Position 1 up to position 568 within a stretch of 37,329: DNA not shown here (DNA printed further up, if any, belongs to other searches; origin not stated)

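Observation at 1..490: Strongly acidic 94-aa protein at the genome end, driven by two tandem near-consensus promoters with a palindromic operator (Ocr-like early anti-restriction candidate)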

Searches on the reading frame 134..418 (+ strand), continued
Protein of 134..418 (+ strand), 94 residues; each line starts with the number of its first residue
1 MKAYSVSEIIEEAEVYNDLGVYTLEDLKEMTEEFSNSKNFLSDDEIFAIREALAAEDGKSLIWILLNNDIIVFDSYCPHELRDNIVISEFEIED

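Call 78: find_encoding_contigs(protein=window:134-418:+, flank=3000, max_places=8)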
Protein window:134-418:+ (94 aa): 14 contigs read that carry it; 8 places shown.
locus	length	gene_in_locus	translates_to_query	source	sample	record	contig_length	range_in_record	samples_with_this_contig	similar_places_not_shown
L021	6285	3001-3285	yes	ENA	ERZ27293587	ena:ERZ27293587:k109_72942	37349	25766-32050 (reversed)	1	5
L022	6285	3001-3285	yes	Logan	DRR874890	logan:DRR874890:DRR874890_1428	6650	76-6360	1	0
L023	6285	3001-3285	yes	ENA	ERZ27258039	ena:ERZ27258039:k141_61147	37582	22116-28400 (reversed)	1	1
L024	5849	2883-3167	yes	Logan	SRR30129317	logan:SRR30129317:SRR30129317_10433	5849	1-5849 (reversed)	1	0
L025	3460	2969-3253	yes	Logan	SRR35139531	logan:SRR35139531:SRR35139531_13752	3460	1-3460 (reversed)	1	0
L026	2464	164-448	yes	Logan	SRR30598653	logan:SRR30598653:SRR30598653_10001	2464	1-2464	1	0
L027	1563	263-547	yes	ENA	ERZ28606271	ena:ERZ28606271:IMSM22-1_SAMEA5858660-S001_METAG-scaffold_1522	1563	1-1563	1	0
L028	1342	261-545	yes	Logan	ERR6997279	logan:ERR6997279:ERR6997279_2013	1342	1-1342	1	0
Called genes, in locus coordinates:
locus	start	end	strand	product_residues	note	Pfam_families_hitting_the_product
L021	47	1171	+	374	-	PF01051:Rep3_N, PF21205:Rep3_C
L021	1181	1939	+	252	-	PF00142:Fer4_NifH (faint), PF01656:CbiA, PF09140:MipZ (weak), PF13614:AAA_31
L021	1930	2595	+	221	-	-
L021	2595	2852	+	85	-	-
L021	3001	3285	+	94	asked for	-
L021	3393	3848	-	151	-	PF05105:Phage_holin_4_1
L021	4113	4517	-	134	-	-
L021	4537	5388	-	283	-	-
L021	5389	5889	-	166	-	-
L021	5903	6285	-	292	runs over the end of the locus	-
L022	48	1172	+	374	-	PF01051:Rep3_N, PF21205:Rep3_C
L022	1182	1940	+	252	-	PF00142:Fer4_NifH (faint), PF01656:CbiA, PF09140:MipZ (weak), PF13614:AAA_31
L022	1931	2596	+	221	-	-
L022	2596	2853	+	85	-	-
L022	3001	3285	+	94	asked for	-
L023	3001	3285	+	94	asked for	-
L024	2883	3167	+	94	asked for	-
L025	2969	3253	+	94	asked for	-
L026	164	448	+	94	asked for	-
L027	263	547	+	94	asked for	-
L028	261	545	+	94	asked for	-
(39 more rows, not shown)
